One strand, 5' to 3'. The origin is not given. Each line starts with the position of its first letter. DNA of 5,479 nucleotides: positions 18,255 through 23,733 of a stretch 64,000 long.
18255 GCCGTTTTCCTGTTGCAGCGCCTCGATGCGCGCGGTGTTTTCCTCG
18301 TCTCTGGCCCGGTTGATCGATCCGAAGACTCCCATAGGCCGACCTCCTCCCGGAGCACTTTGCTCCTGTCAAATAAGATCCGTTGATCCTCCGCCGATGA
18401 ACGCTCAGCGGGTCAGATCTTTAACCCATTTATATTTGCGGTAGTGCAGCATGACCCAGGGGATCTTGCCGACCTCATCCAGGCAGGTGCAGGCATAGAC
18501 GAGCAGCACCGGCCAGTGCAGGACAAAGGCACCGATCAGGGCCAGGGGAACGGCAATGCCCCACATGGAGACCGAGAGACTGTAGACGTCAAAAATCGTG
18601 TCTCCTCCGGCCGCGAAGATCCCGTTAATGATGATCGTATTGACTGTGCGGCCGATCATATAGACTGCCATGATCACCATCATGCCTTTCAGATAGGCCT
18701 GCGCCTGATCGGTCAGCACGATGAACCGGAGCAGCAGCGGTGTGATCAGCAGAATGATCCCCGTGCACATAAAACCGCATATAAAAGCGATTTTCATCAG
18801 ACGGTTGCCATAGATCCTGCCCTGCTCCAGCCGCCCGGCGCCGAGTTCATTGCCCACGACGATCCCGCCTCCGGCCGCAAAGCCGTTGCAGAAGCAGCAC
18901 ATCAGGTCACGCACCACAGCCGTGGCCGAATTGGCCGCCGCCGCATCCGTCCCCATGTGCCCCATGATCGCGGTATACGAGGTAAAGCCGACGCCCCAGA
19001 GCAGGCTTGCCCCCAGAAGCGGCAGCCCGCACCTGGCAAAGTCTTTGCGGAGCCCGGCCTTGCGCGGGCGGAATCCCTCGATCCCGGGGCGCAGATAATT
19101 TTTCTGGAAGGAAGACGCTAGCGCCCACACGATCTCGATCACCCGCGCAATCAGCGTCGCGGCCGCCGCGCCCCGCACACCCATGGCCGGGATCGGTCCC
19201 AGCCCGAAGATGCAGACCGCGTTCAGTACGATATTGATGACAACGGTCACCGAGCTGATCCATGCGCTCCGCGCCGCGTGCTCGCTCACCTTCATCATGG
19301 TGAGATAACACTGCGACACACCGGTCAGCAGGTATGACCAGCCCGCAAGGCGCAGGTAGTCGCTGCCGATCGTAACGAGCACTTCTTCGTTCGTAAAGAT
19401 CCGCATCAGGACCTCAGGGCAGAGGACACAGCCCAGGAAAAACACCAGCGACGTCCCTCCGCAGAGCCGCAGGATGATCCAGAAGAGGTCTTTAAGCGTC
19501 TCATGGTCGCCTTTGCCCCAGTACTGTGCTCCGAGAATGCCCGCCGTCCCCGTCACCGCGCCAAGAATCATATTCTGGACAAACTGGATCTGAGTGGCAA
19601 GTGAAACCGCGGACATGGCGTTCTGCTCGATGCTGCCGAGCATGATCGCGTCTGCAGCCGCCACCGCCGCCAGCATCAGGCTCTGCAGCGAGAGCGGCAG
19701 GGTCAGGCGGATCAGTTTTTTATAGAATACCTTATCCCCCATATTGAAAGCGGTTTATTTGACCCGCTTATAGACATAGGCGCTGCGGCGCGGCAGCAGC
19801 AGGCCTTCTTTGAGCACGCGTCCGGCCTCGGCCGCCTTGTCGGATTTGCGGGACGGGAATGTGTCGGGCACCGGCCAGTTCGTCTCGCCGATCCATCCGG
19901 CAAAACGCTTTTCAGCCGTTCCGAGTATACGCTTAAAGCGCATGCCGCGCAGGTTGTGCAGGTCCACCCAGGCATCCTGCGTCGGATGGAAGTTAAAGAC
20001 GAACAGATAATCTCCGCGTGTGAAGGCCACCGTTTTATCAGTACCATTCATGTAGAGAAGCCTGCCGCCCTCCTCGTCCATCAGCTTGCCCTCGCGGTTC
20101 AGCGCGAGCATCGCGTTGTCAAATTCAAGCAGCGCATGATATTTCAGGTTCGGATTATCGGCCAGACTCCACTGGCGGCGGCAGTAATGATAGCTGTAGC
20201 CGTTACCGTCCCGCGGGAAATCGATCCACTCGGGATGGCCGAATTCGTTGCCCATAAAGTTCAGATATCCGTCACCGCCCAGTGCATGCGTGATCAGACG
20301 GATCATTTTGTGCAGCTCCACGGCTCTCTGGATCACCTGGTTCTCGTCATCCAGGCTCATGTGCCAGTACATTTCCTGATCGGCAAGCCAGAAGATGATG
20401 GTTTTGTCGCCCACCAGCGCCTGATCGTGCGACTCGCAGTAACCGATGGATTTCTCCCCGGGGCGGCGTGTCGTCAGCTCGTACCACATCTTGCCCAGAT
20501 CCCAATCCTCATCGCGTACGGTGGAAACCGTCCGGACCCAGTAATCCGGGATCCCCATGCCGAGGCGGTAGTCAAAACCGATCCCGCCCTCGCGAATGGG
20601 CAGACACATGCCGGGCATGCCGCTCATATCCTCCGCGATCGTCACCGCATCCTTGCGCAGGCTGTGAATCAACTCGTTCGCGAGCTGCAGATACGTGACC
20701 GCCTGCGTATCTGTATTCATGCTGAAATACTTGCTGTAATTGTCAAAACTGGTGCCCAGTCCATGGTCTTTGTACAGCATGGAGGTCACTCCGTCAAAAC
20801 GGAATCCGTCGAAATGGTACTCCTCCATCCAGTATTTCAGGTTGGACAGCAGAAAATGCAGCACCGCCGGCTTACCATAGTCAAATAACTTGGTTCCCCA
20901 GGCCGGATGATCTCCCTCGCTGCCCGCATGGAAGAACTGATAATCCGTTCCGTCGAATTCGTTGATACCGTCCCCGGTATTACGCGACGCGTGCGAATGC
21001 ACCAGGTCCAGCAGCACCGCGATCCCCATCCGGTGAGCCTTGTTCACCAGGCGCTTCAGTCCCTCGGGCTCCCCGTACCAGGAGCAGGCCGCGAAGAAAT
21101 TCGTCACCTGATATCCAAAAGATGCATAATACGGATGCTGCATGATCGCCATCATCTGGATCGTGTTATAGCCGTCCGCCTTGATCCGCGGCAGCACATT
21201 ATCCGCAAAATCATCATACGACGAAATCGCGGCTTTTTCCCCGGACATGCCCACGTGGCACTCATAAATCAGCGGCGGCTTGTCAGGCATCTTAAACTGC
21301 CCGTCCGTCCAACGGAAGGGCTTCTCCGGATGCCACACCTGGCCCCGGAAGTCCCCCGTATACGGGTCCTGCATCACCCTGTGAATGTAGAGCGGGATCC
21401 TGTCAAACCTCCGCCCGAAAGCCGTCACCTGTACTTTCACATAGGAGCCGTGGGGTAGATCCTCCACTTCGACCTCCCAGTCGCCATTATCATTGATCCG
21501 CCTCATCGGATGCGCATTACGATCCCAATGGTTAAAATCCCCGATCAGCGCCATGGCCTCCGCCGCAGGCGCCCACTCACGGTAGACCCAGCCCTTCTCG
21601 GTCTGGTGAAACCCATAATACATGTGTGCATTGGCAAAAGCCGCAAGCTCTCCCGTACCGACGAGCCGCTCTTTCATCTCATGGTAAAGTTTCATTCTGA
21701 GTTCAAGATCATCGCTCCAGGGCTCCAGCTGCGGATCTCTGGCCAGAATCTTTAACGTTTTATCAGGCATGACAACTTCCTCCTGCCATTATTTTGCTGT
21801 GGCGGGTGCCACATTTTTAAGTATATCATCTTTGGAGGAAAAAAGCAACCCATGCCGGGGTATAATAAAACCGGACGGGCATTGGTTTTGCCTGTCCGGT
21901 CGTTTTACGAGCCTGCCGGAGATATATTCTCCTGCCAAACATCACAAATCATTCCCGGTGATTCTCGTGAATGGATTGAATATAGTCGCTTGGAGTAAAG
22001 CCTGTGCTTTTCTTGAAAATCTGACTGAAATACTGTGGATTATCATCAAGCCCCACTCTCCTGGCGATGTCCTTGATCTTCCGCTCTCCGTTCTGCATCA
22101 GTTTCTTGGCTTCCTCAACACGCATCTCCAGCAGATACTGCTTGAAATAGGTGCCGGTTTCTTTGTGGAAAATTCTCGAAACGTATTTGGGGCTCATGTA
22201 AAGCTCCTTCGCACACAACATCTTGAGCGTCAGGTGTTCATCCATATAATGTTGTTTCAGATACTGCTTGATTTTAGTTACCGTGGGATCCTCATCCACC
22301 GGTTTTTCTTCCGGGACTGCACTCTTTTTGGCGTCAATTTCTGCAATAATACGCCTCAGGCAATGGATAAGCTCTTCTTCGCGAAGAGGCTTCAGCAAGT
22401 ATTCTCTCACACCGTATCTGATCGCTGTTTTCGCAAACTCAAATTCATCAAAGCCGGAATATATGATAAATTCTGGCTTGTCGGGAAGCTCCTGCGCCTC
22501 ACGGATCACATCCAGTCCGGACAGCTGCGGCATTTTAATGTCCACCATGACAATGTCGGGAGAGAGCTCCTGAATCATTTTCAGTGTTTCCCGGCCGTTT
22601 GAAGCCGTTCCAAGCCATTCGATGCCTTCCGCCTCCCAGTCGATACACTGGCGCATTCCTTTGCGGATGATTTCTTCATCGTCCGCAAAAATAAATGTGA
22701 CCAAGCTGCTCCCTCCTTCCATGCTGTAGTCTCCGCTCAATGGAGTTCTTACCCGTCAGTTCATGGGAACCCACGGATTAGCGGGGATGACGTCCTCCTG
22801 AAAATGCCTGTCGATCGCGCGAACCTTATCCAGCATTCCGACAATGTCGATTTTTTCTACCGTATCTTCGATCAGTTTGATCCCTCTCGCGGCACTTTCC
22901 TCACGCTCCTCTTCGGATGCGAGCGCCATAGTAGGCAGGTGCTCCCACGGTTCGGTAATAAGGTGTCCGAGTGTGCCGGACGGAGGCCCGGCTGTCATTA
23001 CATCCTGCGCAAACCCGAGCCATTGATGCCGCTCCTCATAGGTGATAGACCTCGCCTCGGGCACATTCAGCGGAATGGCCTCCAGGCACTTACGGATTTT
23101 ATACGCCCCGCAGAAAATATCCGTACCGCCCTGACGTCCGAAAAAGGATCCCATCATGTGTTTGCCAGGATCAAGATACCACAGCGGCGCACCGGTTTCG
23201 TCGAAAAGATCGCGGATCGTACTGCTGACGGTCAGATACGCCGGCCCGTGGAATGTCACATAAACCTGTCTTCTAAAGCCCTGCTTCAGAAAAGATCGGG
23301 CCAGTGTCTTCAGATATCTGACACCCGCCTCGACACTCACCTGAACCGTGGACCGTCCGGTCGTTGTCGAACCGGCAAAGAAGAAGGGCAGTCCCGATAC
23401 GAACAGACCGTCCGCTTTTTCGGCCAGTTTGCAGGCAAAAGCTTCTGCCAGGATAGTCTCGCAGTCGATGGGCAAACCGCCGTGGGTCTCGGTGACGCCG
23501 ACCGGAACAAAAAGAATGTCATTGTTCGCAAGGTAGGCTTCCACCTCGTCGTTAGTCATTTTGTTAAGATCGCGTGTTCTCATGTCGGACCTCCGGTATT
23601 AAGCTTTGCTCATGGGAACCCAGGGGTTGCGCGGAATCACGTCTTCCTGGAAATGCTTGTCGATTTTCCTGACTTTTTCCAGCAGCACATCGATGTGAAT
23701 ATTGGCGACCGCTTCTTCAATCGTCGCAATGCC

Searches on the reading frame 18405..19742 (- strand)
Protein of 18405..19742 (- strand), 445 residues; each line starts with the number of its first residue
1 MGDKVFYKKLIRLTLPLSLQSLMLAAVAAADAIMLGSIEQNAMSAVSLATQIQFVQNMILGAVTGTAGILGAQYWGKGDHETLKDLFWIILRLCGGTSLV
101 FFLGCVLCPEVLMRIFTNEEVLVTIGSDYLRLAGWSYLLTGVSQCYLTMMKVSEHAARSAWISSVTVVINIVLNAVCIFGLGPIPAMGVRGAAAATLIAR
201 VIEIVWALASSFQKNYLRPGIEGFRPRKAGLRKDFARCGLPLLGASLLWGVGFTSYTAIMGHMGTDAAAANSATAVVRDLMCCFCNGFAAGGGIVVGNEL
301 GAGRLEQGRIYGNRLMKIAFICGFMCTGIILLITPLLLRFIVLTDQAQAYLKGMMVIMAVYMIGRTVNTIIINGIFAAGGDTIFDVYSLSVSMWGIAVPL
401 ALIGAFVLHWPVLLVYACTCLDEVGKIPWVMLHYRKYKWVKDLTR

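Call 25: search_protein_families(library=pfam, proteins=[window:18405-19742:-], max_evalue=0.001)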
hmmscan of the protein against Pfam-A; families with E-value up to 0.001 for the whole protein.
window:18405-19742:- (445 aa): 1 family
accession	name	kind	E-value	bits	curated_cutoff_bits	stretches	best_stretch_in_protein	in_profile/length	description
PF01554.23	MatE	-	2.4e-30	105.8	24.9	2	16-175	1-160/161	MatE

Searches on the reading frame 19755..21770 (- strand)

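Call 25: search_protein_families(library=pfam, proteins=[window:19755-21770:-], max_evalue=0.001)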
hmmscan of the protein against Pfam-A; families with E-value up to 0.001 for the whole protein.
window:19755-21770:- (671 aa): 3 families
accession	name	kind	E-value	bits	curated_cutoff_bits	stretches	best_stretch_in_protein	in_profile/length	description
PF02922.24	CBM_48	-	5.2e-17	62.4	22.4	1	52-129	2-74/83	Carbohydrate-binding module 48 (Isoamylase N-terminal domain)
PF00128.31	Alpha-amylase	-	1.2e-15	58.1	22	2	197-289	29-126/446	Alpha amylase, catalytic domain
PF02806.24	Alpha-amylase_C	-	2.7e-05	24.9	21.2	1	575-668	6-93/95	Alpha amylase, C-terminal all-beta domain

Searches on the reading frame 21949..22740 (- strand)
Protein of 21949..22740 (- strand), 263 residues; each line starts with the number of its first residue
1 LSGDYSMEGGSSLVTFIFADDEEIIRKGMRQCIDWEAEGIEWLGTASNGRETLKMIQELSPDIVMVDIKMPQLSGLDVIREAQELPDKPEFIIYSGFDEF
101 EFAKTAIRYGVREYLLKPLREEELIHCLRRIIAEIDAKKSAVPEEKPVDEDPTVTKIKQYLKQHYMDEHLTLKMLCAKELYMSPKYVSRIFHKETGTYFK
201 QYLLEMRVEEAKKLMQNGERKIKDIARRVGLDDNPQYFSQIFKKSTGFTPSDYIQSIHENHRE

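Call 45: search_protein_families(library=pfam, proteins=[window:21949-22740:-], max_evalue=0.001)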
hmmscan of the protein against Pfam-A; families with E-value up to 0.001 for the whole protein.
window:21949-22740:- (263 aa): 3 families
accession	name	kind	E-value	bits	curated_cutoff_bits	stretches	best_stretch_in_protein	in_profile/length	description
PF00072.30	Response_reg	-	3.2e-22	79.2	30.2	1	18-128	3-110/111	Response regulator receiver domain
PF12833.13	HTH_18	-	1.2e-18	67.6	33.6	1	177-255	2-79/80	Helix-turn-helix domain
PF00165.29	HTH_AraC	-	7.7e-15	55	26.6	2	219-255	8-42/42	Bacterial regulatory helix-turn-helix proteins, AraC family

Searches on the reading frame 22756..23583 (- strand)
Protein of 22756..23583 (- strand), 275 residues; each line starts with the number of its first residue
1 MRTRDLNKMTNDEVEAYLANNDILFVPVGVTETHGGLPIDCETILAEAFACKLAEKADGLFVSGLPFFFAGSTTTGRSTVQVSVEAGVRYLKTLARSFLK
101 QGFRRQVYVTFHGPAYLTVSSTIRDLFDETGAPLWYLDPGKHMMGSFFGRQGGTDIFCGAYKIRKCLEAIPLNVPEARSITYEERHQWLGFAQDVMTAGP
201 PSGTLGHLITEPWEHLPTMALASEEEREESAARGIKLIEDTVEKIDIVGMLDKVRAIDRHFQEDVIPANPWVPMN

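Call 25: search_protein_families(library=pfam, proteins=[window:22756-23583:-], max_evalue=0.001)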
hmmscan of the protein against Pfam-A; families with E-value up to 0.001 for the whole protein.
window:22756-23583:- (275 aa): 1 family
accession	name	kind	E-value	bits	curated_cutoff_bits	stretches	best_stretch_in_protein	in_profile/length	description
PF02633.19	Creatininase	-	2.8e-18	66.6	31.3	1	8-132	2-129/238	Creatinine amidohydrolase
